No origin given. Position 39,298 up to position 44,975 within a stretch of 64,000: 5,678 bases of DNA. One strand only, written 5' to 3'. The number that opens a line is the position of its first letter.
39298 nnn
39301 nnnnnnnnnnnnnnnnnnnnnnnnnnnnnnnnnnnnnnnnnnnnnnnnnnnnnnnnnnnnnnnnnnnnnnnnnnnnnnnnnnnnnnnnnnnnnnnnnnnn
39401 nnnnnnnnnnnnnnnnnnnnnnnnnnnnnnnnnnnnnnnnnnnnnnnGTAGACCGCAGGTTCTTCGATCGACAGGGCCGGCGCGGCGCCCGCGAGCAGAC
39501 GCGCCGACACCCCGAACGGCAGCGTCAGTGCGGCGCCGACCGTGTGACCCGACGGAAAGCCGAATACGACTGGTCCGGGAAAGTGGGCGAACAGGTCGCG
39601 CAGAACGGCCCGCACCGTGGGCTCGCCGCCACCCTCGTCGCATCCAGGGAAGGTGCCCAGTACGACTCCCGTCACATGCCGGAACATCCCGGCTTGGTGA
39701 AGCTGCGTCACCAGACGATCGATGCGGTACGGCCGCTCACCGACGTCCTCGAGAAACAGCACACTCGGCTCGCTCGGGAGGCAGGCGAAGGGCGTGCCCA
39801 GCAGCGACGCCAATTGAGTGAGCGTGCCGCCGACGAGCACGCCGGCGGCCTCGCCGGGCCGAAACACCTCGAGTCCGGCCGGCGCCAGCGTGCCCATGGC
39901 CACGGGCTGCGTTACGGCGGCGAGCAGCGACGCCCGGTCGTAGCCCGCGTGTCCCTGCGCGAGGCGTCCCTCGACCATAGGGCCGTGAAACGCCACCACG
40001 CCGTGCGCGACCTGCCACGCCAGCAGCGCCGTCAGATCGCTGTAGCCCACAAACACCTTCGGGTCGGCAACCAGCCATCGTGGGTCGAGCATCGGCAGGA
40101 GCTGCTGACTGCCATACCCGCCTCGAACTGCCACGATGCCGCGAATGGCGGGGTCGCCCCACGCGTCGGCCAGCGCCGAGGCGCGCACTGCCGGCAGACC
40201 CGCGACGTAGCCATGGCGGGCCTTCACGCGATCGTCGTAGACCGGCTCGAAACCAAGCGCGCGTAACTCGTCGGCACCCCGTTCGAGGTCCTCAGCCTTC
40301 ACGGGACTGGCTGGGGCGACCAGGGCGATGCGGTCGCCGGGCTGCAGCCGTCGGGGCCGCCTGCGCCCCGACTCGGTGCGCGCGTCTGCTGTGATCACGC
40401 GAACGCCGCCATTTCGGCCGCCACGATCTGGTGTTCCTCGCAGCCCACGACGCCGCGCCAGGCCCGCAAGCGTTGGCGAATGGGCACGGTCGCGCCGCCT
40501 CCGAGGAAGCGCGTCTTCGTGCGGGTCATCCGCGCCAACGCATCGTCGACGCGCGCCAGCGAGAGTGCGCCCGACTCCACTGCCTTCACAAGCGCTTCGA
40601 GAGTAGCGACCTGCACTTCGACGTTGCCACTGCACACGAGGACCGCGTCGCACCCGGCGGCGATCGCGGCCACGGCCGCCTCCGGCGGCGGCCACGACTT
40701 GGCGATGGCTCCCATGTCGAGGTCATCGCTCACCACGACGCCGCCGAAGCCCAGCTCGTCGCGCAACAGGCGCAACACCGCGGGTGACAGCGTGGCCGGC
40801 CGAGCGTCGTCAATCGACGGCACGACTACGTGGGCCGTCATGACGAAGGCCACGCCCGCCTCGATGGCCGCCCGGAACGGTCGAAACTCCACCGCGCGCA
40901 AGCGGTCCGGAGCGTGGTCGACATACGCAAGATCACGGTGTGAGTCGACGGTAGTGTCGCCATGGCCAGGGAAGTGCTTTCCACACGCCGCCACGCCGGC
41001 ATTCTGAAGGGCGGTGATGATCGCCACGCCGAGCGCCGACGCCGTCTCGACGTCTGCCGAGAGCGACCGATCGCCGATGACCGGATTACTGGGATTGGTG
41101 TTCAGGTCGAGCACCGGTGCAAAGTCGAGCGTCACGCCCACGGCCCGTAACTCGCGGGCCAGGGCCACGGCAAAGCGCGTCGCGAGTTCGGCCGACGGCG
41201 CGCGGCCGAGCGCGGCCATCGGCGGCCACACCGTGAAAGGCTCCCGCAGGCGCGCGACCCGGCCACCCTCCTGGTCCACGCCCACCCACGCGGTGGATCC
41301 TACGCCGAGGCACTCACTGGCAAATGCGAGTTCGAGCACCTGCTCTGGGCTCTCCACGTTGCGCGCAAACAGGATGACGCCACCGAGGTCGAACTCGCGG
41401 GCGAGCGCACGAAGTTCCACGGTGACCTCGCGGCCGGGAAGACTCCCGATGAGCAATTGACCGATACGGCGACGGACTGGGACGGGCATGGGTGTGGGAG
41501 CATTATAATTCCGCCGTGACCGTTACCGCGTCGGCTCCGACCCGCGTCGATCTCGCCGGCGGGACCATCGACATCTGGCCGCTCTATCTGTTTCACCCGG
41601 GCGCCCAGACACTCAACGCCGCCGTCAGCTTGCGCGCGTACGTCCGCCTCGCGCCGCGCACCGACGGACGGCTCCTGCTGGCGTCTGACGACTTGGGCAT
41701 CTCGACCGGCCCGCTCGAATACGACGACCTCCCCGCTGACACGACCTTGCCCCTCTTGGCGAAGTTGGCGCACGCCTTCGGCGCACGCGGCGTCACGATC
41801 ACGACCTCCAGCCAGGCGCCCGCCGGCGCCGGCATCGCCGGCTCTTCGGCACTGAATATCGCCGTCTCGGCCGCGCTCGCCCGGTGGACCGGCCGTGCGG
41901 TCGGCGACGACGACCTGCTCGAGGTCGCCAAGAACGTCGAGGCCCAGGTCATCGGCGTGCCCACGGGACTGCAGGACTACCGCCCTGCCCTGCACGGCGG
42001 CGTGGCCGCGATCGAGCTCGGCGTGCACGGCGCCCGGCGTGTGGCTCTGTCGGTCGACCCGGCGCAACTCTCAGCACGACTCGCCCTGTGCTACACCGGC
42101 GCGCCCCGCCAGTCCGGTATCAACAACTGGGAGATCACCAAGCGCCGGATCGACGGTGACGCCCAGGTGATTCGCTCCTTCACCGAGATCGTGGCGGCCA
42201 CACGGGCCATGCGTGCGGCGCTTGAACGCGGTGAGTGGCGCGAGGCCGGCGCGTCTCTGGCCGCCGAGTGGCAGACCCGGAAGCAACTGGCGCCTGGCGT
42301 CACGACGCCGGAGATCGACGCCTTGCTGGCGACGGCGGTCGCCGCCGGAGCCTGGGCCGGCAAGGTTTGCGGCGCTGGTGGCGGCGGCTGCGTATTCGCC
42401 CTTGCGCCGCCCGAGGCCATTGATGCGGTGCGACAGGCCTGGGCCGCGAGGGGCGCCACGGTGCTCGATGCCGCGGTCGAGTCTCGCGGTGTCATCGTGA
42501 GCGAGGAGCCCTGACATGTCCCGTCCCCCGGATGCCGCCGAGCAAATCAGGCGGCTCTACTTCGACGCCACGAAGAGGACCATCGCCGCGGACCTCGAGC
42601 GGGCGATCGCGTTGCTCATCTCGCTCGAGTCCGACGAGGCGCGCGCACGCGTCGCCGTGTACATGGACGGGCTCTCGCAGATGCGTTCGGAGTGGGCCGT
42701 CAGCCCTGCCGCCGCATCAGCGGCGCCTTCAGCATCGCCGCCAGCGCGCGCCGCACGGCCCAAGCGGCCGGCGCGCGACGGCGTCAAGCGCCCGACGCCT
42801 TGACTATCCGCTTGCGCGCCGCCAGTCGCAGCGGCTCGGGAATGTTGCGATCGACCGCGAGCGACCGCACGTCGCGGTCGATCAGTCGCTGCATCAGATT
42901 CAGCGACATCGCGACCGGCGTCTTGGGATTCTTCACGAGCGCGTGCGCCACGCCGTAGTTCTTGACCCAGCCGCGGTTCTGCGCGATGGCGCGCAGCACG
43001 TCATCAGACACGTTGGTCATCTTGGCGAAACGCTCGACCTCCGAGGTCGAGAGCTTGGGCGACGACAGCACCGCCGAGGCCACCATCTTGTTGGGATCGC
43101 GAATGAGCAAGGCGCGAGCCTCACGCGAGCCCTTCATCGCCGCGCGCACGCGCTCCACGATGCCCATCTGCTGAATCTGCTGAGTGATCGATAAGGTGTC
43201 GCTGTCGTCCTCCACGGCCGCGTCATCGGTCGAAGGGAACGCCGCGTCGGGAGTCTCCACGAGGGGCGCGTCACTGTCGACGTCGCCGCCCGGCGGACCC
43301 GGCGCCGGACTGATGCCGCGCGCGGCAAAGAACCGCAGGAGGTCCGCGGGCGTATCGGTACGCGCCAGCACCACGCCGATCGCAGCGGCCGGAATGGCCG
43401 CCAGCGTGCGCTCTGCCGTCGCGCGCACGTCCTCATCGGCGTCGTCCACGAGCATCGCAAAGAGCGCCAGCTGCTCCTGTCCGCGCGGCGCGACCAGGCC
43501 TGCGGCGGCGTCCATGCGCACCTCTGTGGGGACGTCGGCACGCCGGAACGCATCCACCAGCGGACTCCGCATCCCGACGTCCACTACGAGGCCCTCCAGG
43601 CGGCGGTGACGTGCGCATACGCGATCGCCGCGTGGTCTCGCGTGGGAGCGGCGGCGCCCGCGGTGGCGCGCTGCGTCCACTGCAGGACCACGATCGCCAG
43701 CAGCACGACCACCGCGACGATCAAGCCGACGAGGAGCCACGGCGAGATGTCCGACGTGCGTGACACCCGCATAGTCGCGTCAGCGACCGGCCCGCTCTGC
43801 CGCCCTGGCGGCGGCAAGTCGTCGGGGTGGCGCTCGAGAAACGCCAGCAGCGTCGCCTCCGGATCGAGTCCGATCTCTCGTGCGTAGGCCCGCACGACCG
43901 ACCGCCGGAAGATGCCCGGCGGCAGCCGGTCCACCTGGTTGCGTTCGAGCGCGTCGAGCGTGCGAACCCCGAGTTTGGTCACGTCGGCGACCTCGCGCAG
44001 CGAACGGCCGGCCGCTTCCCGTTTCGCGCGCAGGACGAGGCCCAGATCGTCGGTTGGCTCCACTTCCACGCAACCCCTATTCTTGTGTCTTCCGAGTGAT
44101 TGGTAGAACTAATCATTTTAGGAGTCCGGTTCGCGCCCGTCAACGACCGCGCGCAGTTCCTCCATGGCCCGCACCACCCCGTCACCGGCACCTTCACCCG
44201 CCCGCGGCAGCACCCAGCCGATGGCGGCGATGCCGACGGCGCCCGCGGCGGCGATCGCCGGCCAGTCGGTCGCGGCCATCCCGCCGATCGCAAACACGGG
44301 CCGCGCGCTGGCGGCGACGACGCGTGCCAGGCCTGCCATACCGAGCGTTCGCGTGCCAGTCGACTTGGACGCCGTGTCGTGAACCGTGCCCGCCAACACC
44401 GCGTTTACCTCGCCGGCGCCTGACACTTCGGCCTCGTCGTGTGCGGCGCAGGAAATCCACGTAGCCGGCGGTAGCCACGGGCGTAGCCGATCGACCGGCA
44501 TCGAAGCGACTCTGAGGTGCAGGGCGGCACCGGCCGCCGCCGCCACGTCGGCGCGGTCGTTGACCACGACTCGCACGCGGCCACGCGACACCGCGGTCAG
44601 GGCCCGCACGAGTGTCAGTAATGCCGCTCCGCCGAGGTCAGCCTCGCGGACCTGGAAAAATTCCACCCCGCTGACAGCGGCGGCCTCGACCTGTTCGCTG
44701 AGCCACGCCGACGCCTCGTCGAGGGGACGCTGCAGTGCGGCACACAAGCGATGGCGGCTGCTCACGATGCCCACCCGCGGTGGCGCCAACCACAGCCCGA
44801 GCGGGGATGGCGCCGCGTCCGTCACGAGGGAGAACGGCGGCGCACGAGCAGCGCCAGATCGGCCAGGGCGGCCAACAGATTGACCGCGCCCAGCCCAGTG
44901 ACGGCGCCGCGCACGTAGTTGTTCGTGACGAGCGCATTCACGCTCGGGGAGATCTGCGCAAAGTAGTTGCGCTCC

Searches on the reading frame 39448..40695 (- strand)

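Call 86: search_protein_families(library=pfam, proteins=[window:39448-40695:-], max_evalue=0.00001)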
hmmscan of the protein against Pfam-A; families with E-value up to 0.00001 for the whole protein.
window:39448-40695:- (416 aa): 2 families
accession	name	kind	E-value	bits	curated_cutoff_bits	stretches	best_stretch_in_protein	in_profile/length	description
PF02016.21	Peptidase_S66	-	2.6e-31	108.7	25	1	123-238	1-121/121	LD-carboxypeptidase N-terminal domain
PF17676.7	Peptidase_S66C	-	2.6e-29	102.7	23.7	1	285-400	2-120/120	LD-carboxypeptidase C-terminal domain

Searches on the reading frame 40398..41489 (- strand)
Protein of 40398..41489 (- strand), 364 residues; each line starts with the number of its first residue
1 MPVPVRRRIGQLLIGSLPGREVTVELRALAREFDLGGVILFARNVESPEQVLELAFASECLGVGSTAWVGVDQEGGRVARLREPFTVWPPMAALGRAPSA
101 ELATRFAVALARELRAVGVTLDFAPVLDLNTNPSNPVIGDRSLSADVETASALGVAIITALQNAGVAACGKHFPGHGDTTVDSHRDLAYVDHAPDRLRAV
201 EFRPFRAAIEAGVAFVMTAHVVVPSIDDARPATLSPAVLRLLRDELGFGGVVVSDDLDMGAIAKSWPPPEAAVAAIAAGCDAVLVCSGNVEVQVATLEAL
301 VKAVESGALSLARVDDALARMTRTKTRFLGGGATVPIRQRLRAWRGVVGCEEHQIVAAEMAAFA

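Call 86: search_protein_families(library=pfam, proteins=[window:40398-41489:-], max_evalue=0.00001)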
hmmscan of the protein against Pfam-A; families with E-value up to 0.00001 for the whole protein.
window:40398-41489:- (364 aa): 1 family
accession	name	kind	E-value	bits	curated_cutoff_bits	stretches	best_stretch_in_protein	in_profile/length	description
PF00933.27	Glyco_hydro_3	-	2.5e-85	287.2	27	1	6-323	3-315/316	Glycosyl hydrolase family 3 N terminal domain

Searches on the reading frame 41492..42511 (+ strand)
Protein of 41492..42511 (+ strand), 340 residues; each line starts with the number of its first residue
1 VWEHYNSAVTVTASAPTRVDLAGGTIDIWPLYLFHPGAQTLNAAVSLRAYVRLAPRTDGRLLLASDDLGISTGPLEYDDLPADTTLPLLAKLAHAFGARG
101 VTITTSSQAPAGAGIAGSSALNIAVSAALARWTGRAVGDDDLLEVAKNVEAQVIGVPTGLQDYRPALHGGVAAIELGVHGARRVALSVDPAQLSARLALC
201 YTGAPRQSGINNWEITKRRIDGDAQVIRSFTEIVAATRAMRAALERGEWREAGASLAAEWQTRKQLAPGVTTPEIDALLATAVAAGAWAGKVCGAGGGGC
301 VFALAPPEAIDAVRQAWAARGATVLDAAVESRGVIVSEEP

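Call 86: search_protein_families(library=pfam, proteins=[window:41492-42511:+], max_evalue=0.00001)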
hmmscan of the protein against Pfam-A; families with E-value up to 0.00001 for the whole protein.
window:41492-42511:+ (340 aa): 2 families
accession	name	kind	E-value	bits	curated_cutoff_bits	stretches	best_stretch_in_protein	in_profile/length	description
PF08544.19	GHMP_kinases_C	-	5.3e-16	59.2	21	1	240-321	1-83/85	GHMP kinases C terminal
PF00288.32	GHMP_kinases_N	-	4.2e-15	56.2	22.3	1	90-170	8-87/87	GHMP kinases N terminal domain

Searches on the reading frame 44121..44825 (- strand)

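Call 86: search_protein_families(library=pfam, proteins=[window:44121-44825:-], max_evalue=0.00001)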
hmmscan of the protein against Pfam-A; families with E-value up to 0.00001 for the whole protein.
window:44121-44825:- (235 aa): 1 family
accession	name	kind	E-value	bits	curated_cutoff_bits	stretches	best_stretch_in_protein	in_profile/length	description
PF02581.23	TMP-TENI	-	1.5e-29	103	27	1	41-202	13-177/180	Thiamine monophosphate synthase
